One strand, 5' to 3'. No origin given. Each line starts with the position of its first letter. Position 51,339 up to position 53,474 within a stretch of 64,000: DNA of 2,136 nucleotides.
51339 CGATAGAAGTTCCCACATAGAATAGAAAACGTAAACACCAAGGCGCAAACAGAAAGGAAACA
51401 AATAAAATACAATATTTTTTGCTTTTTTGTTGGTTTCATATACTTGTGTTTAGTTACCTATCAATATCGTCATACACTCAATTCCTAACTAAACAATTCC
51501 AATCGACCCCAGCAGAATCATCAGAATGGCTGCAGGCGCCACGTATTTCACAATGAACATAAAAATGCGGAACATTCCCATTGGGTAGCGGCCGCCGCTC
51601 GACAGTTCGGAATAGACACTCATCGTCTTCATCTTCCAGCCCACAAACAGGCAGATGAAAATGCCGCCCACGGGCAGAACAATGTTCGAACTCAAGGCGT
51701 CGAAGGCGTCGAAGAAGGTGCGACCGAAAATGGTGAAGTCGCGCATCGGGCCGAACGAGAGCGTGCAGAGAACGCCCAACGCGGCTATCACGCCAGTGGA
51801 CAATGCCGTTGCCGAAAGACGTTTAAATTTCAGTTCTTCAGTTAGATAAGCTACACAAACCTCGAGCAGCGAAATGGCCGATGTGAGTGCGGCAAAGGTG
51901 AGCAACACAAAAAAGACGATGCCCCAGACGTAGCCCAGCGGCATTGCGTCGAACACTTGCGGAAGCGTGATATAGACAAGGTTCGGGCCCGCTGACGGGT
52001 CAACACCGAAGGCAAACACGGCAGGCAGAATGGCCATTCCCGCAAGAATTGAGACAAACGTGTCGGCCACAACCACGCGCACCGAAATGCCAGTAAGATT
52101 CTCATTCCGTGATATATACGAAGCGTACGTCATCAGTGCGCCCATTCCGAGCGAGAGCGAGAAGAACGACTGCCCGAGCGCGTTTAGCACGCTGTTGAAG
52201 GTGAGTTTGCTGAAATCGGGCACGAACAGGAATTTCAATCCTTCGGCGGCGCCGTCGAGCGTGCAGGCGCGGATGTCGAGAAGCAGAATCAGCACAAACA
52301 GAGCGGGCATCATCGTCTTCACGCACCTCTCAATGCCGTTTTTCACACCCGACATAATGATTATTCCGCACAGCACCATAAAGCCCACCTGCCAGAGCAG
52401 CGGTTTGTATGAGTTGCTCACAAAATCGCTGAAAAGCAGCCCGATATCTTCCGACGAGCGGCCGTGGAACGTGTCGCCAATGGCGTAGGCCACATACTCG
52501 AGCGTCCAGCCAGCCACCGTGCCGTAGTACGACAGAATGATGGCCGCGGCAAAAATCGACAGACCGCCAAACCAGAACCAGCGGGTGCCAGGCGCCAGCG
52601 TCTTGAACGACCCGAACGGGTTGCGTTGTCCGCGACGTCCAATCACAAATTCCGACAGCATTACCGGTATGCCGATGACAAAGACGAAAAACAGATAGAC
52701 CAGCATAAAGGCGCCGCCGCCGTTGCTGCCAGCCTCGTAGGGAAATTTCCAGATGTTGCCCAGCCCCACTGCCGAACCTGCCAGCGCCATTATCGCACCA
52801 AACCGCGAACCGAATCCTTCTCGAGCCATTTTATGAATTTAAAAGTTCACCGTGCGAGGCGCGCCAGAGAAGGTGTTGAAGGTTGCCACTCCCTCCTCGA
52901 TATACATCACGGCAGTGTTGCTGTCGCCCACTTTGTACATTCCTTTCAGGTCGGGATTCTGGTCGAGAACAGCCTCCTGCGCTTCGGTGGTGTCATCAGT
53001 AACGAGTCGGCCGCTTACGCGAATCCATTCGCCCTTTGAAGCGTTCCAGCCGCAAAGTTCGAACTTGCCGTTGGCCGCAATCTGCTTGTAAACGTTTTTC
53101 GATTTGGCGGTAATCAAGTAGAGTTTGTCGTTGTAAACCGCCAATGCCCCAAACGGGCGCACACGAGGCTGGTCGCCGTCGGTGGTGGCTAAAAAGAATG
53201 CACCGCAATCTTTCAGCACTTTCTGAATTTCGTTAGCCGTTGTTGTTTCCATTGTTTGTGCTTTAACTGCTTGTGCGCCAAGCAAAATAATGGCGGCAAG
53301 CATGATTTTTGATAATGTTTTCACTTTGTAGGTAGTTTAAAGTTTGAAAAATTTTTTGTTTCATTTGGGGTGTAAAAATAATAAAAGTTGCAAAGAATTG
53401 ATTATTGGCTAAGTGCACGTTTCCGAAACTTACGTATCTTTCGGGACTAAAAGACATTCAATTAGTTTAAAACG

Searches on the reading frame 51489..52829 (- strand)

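Call 63: search_protein_families(library=pfam, proteins=[window:51489-52829:-], max_evalue=0.00001)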
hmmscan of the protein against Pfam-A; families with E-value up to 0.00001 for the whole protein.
window:51489-52829:- (446 aa): 1 family
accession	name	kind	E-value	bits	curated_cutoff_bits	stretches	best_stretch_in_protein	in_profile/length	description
PF00209.24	SNF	-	4.3e-56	191.2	27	2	150-443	183-481/524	Sodium:neurotransmitter symporter family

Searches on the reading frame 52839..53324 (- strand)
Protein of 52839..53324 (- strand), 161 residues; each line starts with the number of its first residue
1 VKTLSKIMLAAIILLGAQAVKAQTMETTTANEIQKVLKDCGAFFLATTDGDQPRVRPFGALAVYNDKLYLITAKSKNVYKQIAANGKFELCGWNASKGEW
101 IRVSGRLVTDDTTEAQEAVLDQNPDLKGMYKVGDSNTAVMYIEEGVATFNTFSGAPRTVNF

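Call 63: search_protein_families(library=pfam, proteins=[window:52839-53324:-], max_evalue=0.00001)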
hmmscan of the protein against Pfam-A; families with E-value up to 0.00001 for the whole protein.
window:52839-53324:- (161 aa): 2 families
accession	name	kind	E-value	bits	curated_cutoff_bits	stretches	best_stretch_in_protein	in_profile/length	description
PF01243.27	PNPOx_N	-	6.1e-10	39.9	28.1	1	31-117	3-83/120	Pyridoxamine 5'-phosphate oxidase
PF16242.11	Pyrid_ox_like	-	8.4e-07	29.1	28.8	1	30-117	3-93/149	Pyridoxamine 5'-phosphate oxidase like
